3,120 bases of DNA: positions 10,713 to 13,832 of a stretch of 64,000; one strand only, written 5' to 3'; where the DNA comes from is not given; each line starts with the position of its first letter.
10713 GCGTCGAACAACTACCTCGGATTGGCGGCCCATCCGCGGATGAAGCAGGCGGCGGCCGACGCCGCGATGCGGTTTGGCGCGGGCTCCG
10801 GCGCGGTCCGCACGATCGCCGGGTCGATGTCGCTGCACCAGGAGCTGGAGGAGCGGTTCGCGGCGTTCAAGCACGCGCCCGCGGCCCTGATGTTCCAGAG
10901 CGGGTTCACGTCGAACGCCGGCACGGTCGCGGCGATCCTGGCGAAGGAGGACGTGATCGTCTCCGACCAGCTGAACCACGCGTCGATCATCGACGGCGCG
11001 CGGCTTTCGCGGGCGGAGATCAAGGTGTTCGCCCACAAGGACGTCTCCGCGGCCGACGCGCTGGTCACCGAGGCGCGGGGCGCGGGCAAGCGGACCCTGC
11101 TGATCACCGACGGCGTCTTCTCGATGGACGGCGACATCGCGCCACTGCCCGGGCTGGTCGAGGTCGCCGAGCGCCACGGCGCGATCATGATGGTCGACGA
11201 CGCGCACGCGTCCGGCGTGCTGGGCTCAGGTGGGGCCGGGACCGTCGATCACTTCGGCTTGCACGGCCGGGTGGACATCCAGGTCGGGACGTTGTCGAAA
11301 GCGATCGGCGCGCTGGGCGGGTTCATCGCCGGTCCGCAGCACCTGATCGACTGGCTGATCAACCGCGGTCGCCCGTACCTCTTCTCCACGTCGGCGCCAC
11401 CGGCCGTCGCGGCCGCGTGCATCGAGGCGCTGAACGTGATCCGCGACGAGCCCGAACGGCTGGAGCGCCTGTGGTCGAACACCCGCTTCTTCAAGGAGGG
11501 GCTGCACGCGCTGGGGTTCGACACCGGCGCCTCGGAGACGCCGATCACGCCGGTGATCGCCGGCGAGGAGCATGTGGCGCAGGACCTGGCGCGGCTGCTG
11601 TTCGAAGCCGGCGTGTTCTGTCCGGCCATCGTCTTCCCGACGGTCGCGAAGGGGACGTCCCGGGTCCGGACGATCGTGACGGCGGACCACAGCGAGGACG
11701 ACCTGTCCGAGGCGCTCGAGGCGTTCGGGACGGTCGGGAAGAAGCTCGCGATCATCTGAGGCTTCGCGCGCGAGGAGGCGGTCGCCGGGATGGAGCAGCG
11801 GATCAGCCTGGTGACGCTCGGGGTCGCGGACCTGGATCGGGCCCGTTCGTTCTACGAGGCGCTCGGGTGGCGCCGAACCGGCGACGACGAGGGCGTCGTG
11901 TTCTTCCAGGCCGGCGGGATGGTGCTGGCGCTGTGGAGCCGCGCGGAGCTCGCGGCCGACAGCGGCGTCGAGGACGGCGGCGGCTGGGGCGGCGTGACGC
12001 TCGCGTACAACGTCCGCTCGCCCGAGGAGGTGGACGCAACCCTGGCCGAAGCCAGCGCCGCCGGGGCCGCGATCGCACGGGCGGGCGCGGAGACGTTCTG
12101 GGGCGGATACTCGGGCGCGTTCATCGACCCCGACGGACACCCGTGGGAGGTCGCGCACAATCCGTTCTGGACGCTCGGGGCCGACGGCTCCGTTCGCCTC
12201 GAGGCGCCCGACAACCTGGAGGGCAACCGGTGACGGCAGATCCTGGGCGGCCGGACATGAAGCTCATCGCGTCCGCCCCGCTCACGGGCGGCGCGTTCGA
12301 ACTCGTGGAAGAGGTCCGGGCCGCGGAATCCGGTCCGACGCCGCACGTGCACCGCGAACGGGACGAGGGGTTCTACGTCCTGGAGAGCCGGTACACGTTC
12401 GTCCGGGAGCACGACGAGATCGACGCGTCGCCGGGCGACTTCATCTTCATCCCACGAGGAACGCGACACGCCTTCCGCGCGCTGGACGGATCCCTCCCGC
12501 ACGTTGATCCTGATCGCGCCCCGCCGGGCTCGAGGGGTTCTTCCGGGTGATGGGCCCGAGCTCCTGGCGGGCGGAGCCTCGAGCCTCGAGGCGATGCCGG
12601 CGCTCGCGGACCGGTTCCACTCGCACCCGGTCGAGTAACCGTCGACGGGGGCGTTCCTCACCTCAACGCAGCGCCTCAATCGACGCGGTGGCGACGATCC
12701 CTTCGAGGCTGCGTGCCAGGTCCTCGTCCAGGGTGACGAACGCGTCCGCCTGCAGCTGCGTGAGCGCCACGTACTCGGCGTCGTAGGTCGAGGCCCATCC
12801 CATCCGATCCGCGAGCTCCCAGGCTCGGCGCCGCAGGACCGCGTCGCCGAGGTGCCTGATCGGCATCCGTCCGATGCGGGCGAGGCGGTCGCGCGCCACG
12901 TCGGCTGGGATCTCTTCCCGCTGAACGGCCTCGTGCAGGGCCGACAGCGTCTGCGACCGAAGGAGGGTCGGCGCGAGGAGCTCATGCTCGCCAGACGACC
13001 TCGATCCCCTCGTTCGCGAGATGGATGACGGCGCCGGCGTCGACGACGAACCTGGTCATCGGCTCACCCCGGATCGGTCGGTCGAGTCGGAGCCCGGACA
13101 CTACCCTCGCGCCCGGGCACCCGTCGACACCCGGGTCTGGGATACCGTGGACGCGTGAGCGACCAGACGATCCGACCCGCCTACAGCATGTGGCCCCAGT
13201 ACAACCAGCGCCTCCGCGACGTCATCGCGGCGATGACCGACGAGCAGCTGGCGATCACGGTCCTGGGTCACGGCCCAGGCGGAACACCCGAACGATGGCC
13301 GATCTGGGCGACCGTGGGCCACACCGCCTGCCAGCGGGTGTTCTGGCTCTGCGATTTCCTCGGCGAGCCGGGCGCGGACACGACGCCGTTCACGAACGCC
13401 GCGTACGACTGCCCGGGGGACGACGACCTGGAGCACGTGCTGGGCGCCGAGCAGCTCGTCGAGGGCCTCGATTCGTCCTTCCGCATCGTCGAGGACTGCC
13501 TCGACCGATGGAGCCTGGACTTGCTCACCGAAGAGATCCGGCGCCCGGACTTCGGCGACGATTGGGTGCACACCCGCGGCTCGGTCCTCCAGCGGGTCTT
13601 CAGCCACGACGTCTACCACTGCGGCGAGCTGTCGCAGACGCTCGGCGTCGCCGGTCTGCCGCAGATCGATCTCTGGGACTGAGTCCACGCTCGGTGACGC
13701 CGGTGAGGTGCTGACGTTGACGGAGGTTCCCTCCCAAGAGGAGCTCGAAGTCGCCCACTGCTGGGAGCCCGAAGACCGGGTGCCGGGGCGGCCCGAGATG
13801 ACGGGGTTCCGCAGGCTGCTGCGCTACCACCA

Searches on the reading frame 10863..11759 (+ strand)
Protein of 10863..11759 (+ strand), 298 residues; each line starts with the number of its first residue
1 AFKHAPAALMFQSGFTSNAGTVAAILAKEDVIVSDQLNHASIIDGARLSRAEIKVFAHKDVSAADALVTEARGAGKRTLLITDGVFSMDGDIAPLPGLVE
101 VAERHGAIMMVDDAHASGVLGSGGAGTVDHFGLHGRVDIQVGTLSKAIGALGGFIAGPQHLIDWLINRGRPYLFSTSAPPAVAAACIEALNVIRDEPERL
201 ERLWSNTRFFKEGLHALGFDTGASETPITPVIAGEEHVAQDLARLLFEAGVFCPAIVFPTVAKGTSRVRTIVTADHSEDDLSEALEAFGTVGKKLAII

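Call 48: search_protein_families(library=pfam, proteins=[window:10863-11759:+], max_evalue=0.001)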
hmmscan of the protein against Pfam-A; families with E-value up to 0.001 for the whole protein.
window:10863-11759:+ (298 aa): 1 family
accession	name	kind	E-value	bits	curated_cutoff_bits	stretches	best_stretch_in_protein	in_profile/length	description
PF00155.27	Aminotran_1_2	-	4.6e-53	181.1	19.7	1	5-288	64-361/361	Aminotransferase class I and II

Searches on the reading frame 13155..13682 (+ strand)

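Call 48: search_protein_families(library=pfam, proteins=[window:13155-13682:+], max_evalue=0.001)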
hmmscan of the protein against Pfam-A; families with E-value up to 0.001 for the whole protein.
window:13155-13682:+ (175 aa): 2 families
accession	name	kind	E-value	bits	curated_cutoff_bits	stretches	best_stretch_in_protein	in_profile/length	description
PF12867.12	DinB_2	-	1.1e-10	42.5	24.8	1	18-158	7-127/128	DinB superfamily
PF05163.17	DinB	-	1.5e-05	25.5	23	1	1-169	1-148/165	DinB family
